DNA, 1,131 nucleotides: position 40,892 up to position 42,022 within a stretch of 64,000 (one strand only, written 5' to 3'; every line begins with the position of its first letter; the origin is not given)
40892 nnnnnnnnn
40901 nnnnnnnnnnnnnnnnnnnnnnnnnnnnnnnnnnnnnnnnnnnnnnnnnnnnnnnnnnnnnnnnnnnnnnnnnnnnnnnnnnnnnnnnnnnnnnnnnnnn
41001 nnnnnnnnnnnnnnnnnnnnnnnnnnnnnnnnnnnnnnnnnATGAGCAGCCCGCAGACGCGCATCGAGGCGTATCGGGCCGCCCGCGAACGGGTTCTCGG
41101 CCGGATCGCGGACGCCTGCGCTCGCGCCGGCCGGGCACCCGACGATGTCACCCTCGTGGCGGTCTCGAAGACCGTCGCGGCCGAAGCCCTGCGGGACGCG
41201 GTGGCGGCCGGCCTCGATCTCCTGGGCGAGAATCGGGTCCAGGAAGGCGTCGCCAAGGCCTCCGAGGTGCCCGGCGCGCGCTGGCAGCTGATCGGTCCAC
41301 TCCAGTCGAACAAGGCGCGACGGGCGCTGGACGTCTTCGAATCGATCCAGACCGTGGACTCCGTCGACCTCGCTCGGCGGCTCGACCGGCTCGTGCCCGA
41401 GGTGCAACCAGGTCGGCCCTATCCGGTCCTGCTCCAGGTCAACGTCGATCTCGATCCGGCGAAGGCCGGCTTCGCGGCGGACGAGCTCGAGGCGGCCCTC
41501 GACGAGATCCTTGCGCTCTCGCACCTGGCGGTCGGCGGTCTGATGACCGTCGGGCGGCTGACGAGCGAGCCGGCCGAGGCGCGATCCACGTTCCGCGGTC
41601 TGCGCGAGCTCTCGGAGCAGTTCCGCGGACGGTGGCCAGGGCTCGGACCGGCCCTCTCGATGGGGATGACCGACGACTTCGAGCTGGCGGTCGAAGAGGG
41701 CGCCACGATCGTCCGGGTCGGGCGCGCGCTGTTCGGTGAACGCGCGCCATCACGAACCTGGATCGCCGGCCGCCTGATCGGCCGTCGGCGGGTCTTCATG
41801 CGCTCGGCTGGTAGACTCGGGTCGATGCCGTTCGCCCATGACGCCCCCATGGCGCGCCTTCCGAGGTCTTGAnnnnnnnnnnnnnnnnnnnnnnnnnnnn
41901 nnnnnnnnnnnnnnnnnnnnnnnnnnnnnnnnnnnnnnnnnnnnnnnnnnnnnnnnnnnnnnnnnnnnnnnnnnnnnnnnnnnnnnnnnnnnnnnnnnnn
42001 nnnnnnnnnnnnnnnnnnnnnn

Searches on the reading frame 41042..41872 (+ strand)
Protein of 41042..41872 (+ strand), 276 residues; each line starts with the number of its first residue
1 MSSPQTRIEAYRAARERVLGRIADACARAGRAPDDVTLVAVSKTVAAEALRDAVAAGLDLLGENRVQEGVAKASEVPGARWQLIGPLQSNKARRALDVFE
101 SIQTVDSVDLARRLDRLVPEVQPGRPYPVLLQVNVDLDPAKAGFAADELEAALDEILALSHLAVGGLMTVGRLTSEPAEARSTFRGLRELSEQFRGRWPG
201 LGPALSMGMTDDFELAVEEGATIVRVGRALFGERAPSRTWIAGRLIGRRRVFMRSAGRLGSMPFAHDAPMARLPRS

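Call 25: search_protein_families(library=pfam, proteins=[window:41042-41872:+])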
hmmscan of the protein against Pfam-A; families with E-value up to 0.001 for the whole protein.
window:41042-41872:+ (276 aa): 1 family
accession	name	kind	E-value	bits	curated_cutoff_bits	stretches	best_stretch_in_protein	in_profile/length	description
PF01168.26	Ala_racemase_N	-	4.1e-19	69.6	24.1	1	32-234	17-219/220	Alanine racemase, N-terminal domain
